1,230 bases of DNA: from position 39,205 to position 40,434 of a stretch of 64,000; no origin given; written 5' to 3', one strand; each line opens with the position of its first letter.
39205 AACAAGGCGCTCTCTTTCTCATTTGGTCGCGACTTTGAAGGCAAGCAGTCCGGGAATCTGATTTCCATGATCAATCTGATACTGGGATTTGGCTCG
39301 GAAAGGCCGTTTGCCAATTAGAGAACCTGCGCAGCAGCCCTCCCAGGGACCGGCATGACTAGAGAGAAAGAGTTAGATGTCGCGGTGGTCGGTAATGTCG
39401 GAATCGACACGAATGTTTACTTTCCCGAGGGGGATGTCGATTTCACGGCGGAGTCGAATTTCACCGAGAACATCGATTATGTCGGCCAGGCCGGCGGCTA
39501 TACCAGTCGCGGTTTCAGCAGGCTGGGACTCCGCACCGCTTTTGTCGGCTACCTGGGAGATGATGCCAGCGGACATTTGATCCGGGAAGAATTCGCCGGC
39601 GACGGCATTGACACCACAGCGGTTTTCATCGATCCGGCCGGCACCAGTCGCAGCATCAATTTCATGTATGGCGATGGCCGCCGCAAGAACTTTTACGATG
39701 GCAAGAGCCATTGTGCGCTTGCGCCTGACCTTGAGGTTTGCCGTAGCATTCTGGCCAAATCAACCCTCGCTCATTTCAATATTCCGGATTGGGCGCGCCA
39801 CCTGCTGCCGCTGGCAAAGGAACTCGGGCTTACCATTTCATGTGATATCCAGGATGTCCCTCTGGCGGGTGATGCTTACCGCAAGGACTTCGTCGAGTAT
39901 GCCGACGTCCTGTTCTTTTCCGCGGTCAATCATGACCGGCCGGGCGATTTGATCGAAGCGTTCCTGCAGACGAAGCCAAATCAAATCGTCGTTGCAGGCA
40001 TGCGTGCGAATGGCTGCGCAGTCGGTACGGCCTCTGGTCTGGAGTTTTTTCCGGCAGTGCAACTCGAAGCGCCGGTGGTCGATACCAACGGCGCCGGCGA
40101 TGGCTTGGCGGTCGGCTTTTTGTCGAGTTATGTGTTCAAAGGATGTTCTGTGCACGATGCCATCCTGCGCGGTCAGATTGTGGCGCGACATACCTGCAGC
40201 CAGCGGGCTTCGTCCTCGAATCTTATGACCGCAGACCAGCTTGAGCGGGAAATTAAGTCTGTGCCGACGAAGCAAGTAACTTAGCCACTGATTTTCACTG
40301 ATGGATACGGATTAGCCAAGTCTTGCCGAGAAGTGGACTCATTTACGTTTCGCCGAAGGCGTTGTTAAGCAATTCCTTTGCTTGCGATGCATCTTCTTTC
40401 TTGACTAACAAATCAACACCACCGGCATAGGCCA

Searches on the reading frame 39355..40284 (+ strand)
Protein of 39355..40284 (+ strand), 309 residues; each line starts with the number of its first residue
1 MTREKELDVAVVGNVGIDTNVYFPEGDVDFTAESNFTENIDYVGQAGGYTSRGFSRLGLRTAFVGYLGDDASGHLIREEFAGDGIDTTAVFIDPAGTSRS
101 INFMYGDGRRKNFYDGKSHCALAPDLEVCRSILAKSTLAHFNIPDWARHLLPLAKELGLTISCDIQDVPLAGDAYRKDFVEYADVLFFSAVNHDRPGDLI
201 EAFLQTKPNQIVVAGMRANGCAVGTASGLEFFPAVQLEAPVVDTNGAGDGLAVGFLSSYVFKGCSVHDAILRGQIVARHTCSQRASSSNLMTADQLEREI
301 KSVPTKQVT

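Call 12: search_protein_families(library=pfam, proteins=[window:39355-40284:+], max_evalue=0.01)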
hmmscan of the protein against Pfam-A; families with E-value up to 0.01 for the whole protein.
window:39355-40284:+ (309 aa): 1 family
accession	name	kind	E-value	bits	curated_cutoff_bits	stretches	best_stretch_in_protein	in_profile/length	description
PF00294.29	PfkB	-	1.3e-18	67.8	25.8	1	38-289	27-298/302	pfkB family carbohydrate kinase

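Call 34: find_related_loci(query=window:39355-40284:+, collection=genome_contigs, flank=10000)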
Query window:39355-40284:+ (309 aa) in genome_contigs; peptide patterns used: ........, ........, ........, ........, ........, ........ (x = any residue, [..] = any of these).
147 stretches matched a pattern; 17 encode a relative of the query (tblastn E <= 1e-3); 17 distinct loci.
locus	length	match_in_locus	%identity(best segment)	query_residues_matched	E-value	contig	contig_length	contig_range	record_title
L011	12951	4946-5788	72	17-297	4e-143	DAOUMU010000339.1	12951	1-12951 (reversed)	MAG TPA_asm: Anaerolineae bacterium isolate W92_265 k127_1015776, whole genome shotgun sequence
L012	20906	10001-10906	66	1-303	2e-138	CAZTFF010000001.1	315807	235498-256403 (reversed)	MAG TPA_asm: uncultured Caldilineaceae bacterium isolate binchicken_co17_31 genome assembly, contig: NODE_24_length_3158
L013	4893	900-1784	64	4-298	6e-136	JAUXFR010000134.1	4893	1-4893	MAG: Anaerolineae bacterium isolate CSMAG_2908 CSMAG_2908_k117_5805154_length_4893_cov_25.0000, whole genome shotgun seq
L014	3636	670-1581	64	2-302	4e-137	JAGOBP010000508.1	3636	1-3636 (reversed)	MAG: Thermoflexales bacterium isolate Go_SlAct_bin_560 Go_SlAct_199390_length_3636_cov_3.384725, whole genome shotgun se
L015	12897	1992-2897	60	4-305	3e-123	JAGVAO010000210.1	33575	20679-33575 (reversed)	MAG: Anaerolineales bacterium isolate DeMMO6_11 c_000000002567, whole genome shotgun sequence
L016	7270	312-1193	61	8-301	1e-122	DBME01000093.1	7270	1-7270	MAG TPA_asm: Holophagaceae bacterium UBA706 UBA706_contig_17177, whole genome shotgun sequence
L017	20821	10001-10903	58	4-303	8e-122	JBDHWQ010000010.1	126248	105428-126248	MAG: Longilinea sp. isolate AS-MESO-3CA.245 NODE_518_length_126248_cov_7.870707, whole genome shotgun sequence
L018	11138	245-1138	57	4-301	5e-119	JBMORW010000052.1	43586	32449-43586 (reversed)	MAG: Bacillota bacterium isolate Betzabe_MAG190 MAG190_52, whole genome shotgun sequence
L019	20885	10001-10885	58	9-298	3e-118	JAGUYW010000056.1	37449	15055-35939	MAG: Anaerolineales bacterium isolate DeMMO6_61 c_000000085019, whole genome shotgun sequence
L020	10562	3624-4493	57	8-297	1e-115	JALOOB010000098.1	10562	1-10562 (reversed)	MAG: Anaerolineae bacterium isolate Prado092 scaffold_6529, whole genome shotgun sequence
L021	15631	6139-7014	58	7-298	1e-115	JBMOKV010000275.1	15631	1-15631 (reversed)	MAG: Candidatus Rifleibacteriota bacterium isolate Betzabe_MAG007 MAG007_275, whole genome shotgun sequence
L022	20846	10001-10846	59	17-298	3e-115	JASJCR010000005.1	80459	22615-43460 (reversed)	MAG: Ardenticatenaceae bacterium isolate MO_167.B30 MO_167.c_40, whole genome shotgun sequence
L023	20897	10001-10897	56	1-298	2e-113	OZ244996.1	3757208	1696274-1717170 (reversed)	MAG: Candidatus Promineifilaceae bacterium isolate a52b71a8-f5fb-481c-9e81-0ccf750bba87 genome assembly, chromosome: 2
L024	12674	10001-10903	54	9-306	5e-109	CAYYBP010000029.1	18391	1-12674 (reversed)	MAG TPA_asm: uncultured Anaerolinea sp. isolate SRP192927_co7_192 genome assembly, contig: NODE_5497_length_18391_cov_5.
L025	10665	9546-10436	55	5-303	4e-106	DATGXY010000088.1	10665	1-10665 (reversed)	MAG TPA_asm: Holophaga sp. isolate SMAG_U10621 k141_130253, whole genome shotgun sequence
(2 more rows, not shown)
